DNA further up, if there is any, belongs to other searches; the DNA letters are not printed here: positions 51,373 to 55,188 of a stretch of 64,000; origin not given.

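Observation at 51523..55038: Fusion of a DUF4838-like glycosidase-associated domain with a formylglycine-generating-enzyme (SUMF1) domain in one 1170-aa secreted protein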

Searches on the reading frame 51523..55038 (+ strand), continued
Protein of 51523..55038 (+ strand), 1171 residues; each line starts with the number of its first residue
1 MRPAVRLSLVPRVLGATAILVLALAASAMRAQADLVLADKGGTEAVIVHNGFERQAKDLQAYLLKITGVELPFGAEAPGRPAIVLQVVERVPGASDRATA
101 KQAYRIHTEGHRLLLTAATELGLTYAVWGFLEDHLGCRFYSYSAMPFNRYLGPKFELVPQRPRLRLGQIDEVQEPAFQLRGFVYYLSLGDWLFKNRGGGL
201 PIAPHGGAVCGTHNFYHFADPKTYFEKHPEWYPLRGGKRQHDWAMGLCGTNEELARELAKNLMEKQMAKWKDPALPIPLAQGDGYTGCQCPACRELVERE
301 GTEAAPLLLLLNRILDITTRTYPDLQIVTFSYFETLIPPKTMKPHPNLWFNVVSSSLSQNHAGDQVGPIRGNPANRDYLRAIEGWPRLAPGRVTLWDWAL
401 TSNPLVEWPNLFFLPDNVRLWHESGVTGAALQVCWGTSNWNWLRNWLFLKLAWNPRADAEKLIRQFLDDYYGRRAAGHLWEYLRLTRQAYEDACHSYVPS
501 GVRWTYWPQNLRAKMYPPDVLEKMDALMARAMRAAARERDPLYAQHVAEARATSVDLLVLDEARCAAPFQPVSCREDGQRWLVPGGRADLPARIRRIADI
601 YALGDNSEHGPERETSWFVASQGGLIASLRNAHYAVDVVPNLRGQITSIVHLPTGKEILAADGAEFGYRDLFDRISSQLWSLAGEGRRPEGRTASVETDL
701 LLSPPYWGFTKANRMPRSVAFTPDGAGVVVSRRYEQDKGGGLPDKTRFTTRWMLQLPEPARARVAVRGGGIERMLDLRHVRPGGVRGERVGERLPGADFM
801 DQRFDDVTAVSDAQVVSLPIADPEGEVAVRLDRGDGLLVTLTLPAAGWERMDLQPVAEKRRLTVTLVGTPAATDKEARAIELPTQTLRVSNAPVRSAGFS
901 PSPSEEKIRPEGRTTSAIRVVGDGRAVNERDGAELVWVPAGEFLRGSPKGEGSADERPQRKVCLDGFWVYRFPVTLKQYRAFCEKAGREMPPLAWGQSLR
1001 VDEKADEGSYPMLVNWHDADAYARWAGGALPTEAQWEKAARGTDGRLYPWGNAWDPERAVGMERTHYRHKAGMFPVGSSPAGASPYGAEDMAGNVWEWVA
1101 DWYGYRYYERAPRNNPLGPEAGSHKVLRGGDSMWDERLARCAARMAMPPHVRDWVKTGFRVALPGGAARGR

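Call 21: find_encoding_contigs(protein=P0077, flank=10000, max_places=2)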
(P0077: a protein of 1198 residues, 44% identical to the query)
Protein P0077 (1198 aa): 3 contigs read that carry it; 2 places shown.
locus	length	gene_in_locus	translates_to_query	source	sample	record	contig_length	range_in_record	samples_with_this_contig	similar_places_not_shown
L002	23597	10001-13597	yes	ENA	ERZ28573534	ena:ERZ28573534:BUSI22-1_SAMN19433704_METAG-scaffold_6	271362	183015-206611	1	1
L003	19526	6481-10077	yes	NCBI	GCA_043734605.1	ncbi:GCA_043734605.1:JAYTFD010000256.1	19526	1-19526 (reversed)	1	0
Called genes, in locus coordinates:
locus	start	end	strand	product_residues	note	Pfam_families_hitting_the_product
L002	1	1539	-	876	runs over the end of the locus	PF11791:Aconitase_B_N, PF06434:Aconitase_2_N, PF00330:Aconitase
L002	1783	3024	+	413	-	PF02786:CPSase_L_D2 (weak), PF08442:ATP-grasp_2, PF13549:ATP-grasp_5 (weak), PF24948:Citrate_synth_N, PF00549:Ligase_CoA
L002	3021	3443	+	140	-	-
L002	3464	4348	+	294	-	PF02629:CoA_binding, PF00549:Ligase_CoA, PF13607:Succ_CoA_lig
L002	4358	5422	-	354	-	-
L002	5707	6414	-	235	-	PF02390:Methyltransf_4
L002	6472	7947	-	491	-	-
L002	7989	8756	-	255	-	PF05721:PhyH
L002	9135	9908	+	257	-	PF07963:N_methyl (weak), PF07596:SBP_bac_10 (weak)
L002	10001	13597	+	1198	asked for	PF16126:DUF4838, PF03781:FGE-sulfatase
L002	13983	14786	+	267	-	PF07963:N_methyl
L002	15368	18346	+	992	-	-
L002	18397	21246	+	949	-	PF13229:Beta_helix (weak)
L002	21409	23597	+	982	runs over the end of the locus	PF05345:He_PIG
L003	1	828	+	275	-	?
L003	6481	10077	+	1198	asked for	PF16126:DUF4838, PF03781:FGE-sulfatase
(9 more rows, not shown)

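Call 23: find_encoding_contigs(protein=P0043, flank=10000, max_places=1)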
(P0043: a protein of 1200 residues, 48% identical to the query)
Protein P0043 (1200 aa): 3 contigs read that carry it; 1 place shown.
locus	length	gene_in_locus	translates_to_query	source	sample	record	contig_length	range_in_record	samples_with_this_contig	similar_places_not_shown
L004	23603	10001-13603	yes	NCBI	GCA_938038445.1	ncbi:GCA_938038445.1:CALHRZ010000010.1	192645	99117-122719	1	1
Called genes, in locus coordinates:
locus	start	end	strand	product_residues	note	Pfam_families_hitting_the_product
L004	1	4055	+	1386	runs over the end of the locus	PF13646:HEAT_2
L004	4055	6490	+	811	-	PF01055:Glyco_hydro_31_2nd, PF21365:Glyco_hydro_31_3rd, PF17137:DUF5110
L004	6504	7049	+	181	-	-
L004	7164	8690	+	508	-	PF10162:G8 (weak)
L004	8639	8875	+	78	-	-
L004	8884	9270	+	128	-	-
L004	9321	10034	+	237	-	-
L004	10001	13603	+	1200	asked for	PF16126:DUF4838, PF03781:FGE-sulfatase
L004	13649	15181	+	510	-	-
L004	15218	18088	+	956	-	PF00801:PKD, PF18911:PKD_4, PF13385:Laminin_G_3 (weak)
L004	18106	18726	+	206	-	-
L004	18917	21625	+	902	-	PF01074:Glyco_hydro_38N, PF09261:Alpha-mann_mid, PF07748:Glyco_hydro_38C, PF17677:Glyco_hydro38C2 (weak)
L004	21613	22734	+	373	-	PF01208:URO-D (faint)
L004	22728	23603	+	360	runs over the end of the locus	PF01408:GFO_IDH_MocA, PF22725:GFO_IDH_MocA_C3, PF02894:GFO_IDH_MocA_C (weak)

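Call 24: find_encoding_contigs(protein=P0046, flank=10000, max_places=1)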
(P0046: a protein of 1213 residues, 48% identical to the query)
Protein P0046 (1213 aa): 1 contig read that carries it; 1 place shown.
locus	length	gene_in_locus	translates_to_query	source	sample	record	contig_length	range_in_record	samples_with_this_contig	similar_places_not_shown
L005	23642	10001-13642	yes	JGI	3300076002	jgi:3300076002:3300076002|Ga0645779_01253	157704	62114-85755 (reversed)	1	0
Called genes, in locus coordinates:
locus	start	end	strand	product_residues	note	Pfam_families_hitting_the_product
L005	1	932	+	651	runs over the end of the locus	PF00330:Aconitase, PF00694:Aconitase_C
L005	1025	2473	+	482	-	-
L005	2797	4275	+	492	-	PF19815:DUF6298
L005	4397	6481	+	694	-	PF16126:DUF4838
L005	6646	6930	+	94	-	-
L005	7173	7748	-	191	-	-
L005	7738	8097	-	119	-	-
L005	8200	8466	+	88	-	-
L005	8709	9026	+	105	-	-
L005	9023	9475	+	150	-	PF01850:PIN (weak), PF13470:PIN_3 (faint)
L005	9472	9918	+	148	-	-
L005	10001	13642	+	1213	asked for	PF16126:DUF4838, PF03781:FGE-sulfatase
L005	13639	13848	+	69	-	-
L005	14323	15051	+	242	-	-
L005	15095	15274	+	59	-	-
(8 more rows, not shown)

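Call 29: predict_structure(alignment_id=A1)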
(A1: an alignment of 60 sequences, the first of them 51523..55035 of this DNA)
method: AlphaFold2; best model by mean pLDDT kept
length: 1171 residues; sequences in the alignment: 60
mean_pLDDT: 88.8   pTM: 0.90
mean pLDDT of the five models: 88.8, 87.6, 87.0, 86.2, 85.8
residues with pLDDT >= 90: 812; 70-90: 229; 50-70: 82; < 50: 48
segments of 3 or more residues with pLDDT < 50: 1-10, 360-362, 687-691, 790-797, 899-913, 1167-1171
pLDDT, mean of each block of 10 residues (from residue 1): 41 61 63 81 93 97 97 88 97 97 97 97 98 98 81 94 94 97 83 95 87 95 98 94 93 98 97 95 90 97 97 98 97 91 98 74 70 89 97 89 80 95 97 76 95 98 98 98 96 87 83 94 98 98 96 95 93 94 96 94 71 88 94 96 96 97 93 88 62 80 86 96 96 95 91 94 92 82 58 48 62 85 95 95 97 91 96 90 97 68 41 70 93 96 95 94 97 96 91 83 92 93 94 97 93 89 85 85 85 91 95 95 90 78 92 88 69 34
secondary structure, 60 per line:
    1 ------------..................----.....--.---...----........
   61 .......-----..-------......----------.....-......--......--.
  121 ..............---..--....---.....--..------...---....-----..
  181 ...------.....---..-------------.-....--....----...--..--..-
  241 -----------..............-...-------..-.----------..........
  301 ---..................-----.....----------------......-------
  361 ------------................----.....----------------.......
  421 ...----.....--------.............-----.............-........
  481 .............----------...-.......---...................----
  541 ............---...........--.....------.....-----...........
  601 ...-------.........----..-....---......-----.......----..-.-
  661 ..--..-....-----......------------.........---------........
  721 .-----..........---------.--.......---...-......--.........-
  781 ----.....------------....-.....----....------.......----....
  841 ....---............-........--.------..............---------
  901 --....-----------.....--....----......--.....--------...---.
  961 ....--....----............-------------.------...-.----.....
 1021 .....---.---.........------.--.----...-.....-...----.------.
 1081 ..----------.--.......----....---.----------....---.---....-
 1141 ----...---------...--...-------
elements in order (helices of 4 or more, strands of 3 or more residues): H13-30 E35-39 E46-48 H53-67 E82-87 H98-102 E104-109 E112-117 H120-134 E142-145 E149-153 E164-166 E170-173 E179-183 H190-194 H215-218 H221-224 H252-265 H291-300 H304-321 E327-331 E348-353 H373-388 E393-397 H414-423 E428-432 H441-453 H459-471 H473-493 H508-514 H518-536 H541-552 H556-566 E569-573 E580-584 H590-603 H611-619 E627-630 E634-639 E645-651 E668-671 E677-682 E695-703 E713-721 E727-736 E749-755 E763-768 E771-776 E785-789 H802-805 E807-811 E816-819 E826-832 E837-844 E848-856 E861-868 E878-891 H903-906 E918-922 E925-928 E933-938 E941-945 E960-964 E967-970 H976-986 H1016-1025 H1033-1041 E1096-1102 H1107-1110 E1125-1128 H1136-1139 E1145-1147 E1157-1159 E1162-1164

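Call 31: fold_search(model_id=the predicted structure, library=pdb)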
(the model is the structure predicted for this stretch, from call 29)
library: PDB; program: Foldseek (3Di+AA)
matches with E <= 10: 994; with E <= 0.001: 297
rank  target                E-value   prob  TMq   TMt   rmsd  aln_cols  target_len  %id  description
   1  6vqp_A                4.5e-18  1.00  0.18  0.67   5.7       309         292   29  Structure of CalU17 from the Calicheamicin Biosynthesis Pathway of Micromonospora echinospora (released 2021-02-17)
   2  2q17_C                4.8e-17  1.00  0.18  0.70   4.1       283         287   31  Formylglycine Generating Enzyme from Streptomyces coelicolor (released 2008-04-01)
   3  2q17_E                4.8e-17  1.00  0.18  0.69   4.5       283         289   32  Formylglycine Generating Enzyme from Streptomyces coelicolor (released 2008-04-01)
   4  2q17_B                7.8e-17  1.00  0.18  0.69   4.4       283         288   31  Formylglycine Generating Enzyme from Streptomyces coelicolor (released 2008-04-01)
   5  2q17_A                1.1e-16  1.00  0.18  0.69   5.6       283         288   31  Formylglycine Generating Enzyme from Streptomyces coelicolor (released 2008-04-01)
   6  6muj_A                1.8e-16  1.00  0.18  0.70   4.6       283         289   31  Formylglycine generating enzyme bound to copper (released 2019-02-27)
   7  6muj_B                2.4e-16  1.00  0.18  0.68   3.7       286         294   30  Formylglycine generating enzyme bound to copper (released 2019-02-27)
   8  6muj_E                2.4e-16  1.00  0.18  0.70   4.6       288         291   31  Formylglycine generating enzyme bound to copper (released 2019-02-27)
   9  2q17_D                3.5e-16  1.00  0.18  0.70   5.6       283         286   31  Formylglycine Generating Enzyme from Streptomyces coelicolor (released 2008-04-01)
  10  6muj_D                4.6e-16  1.00  0.18  0.67   6.2       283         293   31  Formylglycine generating enzyme bound to copper (released 2019-02-27)
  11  6s07_A                6.7e-16  1.00  0.18  0.66   4.2       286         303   30  Structure of formylglycine-generating enzyme at 1.04 A in complex with copper and substrate reveals an acidic pocket f (released 2019-06-26)
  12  6xtp_A                9.3e-16  1.00  0.18  0.67   4.4       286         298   31  Crystal structure reveals non-coordinative binding of O2 to the copper center of the formylglycine-generating enzyme - (released 2021-01-27)
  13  5nyy                  1.1e-15  1.00  0.18  0.69   3.8       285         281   32  Formylglycine generating enzyme from T. curvata in complex with Cd(II) (released 2017-06-07)
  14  6xtq_A                1.3e-15  1.00  0.17  0.62   5.6       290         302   30  Crystal structure reveals non-coordinative binding of O2 to the copper center of the formylglycine-generating enzyme - (released 2021-01-27)
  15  7spq                  1.4e-15  1.00  0.17  0.59   4.8       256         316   32  Crystal structure of Burkholderia glumae toxoflavin biosynthesis protein ToxD (released 2023-05-10)
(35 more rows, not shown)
